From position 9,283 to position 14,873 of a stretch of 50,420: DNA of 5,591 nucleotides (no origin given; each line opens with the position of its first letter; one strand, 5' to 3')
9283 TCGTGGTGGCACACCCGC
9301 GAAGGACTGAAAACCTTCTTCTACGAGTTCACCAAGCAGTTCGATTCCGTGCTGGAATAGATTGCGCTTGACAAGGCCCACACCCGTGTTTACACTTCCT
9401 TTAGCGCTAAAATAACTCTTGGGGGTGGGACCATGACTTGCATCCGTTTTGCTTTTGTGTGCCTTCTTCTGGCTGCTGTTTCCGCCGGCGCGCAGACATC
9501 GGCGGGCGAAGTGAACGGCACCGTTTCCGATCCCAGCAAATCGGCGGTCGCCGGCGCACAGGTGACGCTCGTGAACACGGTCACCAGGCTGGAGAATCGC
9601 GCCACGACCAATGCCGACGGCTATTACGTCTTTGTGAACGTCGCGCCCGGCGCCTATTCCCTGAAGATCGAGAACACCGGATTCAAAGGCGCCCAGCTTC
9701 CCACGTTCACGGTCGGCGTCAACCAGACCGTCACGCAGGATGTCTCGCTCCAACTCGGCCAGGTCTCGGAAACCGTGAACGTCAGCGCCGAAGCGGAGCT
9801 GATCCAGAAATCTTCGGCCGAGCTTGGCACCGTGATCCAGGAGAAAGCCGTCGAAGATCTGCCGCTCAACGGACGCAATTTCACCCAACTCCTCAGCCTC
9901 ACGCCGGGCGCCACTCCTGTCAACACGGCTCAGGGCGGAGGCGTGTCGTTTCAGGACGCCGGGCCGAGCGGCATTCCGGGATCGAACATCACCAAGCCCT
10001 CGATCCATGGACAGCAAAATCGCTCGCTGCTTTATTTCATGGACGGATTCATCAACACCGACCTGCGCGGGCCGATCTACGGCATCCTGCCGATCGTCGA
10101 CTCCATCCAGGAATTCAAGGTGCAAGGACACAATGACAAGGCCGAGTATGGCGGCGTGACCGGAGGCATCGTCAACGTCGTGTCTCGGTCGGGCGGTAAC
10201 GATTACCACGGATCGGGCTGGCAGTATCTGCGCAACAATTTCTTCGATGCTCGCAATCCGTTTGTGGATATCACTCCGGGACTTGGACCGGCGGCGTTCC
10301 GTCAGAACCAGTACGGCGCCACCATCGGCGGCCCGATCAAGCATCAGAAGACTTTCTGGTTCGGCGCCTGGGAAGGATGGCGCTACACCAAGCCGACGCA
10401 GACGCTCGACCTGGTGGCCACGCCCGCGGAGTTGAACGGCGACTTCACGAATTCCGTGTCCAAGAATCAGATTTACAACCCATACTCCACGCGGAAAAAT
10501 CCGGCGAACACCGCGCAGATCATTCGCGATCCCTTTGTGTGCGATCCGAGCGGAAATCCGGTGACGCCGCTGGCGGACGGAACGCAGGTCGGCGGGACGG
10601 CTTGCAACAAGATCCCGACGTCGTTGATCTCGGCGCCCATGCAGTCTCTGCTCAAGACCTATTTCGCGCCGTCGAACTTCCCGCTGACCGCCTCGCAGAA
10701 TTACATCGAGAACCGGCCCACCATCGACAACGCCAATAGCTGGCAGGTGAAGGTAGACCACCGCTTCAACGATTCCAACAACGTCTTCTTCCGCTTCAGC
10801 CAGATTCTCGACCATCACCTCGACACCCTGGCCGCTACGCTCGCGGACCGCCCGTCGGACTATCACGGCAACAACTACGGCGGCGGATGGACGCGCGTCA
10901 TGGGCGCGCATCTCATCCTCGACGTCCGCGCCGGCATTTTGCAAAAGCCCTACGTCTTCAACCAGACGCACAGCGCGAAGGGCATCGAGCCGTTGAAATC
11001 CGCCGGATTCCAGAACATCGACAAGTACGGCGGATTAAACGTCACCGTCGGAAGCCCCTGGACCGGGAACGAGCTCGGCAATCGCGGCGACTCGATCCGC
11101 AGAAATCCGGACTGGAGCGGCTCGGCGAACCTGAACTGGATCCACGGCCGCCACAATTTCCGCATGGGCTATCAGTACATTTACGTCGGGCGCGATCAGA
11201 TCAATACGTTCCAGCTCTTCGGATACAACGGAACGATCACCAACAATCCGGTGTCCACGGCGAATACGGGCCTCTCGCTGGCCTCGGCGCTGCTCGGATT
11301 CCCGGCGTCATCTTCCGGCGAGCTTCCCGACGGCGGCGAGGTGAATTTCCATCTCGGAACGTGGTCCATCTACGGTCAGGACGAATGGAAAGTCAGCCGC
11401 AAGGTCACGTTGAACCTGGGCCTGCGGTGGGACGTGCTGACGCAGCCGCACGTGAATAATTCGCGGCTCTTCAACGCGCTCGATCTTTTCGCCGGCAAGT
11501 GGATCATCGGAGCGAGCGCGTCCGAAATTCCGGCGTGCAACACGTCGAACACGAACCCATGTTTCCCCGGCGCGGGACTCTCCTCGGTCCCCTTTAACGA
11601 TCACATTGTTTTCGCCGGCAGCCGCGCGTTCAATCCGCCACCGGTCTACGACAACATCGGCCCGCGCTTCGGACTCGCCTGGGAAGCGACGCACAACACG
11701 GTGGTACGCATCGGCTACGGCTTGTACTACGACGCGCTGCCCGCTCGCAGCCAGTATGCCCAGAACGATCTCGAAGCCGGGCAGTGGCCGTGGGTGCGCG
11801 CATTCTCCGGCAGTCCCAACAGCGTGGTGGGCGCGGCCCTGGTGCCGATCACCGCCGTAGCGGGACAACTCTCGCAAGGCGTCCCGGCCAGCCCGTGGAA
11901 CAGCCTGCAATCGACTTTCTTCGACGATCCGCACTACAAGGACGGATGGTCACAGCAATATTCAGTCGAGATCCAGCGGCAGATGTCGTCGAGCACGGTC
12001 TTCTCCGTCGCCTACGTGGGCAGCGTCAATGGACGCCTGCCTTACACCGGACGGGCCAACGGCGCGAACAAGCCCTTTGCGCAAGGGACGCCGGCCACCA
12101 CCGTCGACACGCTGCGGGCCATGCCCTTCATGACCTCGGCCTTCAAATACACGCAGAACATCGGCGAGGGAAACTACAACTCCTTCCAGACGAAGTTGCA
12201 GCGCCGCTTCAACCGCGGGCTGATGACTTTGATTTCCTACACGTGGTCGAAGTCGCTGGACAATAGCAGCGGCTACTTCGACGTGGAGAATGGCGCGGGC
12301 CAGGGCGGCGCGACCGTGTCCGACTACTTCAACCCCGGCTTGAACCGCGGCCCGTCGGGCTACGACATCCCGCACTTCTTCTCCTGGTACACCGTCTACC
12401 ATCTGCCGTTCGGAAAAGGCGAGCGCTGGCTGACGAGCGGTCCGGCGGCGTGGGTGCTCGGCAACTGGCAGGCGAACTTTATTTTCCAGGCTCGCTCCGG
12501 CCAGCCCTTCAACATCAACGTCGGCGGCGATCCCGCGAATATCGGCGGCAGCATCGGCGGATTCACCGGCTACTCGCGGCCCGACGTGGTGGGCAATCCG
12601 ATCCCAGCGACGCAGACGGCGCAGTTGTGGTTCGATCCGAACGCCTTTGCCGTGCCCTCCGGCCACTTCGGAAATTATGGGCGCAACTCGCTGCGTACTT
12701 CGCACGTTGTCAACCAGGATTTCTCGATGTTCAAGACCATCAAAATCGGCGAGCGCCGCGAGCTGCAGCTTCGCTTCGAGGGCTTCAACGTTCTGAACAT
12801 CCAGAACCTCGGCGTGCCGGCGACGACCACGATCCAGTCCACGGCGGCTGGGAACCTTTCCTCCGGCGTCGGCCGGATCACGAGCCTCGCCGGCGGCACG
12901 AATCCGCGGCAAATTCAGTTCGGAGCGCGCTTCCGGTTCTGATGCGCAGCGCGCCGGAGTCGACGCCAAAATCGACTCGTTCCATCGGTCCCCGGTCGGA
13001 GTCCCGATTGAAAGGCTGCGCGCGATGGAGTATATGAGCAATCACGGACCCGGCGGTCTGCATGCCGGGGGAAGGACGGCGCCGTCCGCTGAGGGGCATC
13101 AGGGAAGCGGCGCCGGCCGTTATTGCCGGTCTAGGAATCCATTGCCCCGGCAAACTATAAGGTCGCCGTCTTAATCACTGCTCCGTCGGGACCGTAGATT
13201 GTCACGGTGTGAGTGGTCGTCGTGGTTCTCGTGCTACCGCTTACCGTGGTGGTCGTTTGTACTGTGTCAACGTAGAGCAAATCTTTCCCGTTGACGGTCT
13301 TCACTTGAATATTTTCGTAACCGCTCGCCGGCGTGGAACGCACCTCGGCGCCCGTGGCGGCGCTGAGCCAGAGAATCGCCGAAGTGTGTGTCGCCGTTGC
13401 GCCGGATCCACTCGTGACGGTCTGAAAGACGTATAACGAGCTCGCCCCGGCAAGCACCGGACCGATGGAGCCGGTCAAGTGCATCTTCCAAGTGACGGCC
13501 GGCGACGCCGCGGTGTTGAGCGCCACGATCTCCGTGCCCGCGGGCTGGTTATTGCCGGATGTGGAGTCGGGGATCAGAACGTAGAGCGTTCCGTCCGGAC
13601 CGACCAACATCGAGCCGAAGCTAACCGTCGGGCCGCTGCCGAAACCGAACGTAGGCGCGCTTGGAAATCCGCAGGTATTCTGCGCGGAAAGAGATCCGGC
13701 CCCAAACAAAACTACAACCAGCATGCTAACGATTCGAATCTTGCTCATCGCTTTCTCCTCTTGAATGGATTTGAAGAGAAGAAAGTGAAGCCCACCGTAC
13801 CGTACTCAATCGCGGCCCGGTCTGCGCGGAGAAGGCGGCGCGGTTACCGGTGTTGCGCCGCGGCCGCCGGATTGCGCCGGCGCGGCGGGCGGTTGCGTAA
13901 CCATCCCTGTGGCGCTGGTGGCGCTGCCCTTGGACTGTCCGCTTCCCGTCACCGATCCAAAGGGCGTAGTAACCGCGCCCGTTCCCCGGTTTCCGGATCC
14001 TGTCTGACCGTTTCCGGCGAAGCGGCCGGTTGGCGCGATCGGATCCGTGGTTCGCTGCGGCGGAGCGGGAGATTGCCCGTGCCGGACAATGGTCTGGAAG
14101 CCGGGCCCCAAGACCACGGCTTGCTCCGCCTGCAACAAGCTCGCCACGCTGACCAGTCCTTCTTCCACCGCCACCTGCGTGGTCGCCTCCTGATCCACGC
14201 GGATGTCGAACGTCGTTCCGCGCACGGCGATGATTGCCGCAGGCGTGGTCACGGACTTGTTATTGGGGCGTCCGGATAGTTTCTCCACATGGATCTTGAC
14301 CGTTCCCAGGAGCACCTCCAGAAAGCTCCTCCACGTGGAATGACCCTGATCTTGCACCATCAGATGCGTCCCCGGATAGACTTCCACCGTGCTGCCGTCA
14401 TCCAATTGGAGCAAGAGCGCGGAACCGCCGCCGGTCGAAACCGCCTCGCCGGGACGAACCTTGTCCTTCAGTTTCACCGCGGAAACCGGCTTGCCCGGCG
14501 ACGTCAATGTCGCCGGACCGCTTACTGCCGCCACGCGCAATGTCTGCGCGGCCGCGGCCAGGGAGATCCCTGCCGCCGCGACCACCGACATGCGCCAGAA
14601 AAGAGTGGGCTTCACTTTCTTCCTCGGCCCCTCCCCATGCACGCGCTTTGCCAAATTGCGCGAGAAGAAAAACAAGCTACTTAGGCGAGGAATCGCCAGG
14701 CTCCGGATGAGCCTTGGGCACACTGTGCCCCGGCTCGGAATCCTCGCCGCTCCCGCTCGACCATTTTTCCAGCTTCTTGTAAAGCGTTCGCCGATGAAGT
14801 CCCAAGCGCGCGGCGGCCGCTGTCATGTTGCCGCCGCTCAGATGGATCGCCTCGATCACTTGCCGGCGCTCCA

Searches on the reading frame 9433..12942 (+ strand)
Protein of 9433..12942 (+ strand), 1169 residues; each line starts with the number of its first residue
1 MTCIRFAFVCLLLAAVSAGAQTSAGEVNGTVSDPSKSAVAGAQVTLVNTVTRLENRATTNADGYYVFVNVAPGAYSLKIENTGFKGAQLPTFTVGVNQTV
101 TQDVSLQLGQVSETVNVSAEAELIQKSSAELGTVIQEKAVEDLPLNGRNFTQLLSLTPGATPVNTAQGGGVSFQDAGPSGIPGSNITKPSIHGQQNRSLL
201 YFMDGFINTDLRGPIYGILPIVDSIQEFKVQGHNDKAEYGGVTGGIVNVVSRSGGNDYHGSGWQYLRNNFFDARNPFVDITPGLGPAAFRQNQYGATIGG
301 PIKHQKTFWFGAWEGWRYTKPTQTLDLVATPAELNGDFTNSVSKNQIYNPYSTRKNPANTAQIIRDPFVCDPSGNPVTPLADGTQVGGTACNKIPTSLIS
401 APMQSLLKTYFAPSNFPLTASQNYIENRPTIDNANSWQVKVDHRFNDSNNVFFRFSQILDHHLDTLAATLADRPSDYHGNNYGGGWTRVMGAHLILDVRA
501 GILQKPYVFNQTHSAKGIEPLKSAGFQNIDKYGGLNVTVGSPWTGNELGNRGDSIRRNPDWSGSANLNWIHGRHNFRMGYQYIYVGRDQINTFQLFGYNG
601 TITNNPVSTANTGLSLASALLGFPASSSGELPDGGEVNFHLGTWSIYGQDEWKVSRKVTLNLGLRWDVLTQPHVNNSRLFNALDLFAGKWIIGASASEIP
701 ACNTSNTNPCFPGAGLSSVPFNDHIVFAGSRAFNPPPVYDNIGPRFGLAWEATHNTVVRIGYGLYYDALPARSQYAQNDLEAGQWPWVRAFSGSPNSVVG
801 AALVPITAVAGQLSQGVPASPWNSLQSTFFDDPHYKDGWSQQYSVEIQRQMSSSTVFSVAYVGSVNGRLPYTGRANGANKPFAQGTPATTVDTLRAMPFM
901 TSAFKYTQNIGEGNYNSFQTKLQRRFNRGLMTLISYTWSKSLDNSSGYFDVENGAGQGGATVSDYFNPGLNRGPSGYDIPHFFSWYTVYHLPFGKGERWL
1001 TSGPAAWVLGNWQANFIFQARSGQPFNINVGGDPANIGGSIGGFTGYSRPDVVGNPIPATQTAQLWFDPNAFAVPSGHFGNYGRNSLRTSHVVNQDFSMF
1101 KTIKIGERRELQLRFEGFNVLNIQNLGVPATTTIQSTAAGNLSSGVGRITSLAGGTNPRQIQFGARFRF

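Call 59: search_protein_families(library=pfam, proteins=[window:9433-12942:+], max_evalue=0.001)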
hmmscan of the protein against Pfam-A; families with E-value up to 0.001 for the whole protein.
window:9433-12942:+ (1169 aa): 5 families
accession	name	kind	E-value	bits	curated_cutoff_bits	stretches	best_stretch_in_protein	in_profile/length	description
PF25183.1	OMP_b-brl_4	-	7e-193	643.8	30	1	250-1162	1-838/838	Outer membrane beta barrel domain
PF13620.12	CarboxypepD_reg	-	7.8e-19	68.2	32.3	1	27-107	2-82/82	Carboxypeptidase regulatory-like domain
PF17210.9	SdrD_B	-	2.4e-07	31.4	29.7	1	28-114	14-97/112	SdrD B-like domain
PF00593.30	TonB_dep_Rec_b-barrel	-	1.8e-06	28.5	27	1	484-803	102-267/436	TonB dependent receptor-like, beta-barrel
PF13715.12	CarbopepD_reg_2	-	1.8e-06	28.3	32.2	1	27-108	1-76/88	CarboxypepD_reg-like domain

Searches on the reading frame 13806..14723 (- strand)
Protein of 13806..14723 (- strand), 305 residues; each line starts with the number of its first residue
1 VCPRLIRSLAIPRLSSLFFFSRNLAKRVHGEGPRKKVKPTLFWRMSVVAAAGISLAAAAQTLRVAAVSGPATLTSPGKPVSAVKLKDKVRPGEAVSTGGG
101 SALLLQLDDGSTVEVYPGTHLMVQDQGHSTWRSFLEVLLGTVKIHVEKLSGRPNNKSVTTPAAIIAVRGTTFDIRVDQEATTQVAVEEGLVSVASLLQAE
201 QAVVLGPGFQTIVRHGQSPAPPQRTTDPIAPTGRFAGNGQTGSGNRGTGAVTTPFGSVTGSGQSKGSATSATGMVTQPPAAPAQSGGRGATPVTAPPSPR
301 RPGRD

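Call 59: search_protein_families(library=pfam, proteins=[window:13806-14723:-], max_evalue=0.001)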
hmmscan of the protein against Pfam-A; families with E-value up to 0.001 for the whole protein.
window:13806-14723:- (305 aa): 1 family
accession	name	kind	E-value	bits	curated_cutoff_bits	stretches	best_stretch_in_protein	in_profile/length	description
PF04773.18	FecR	-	4.2e-15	56.4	24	1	95-191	3-96/97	FecR protein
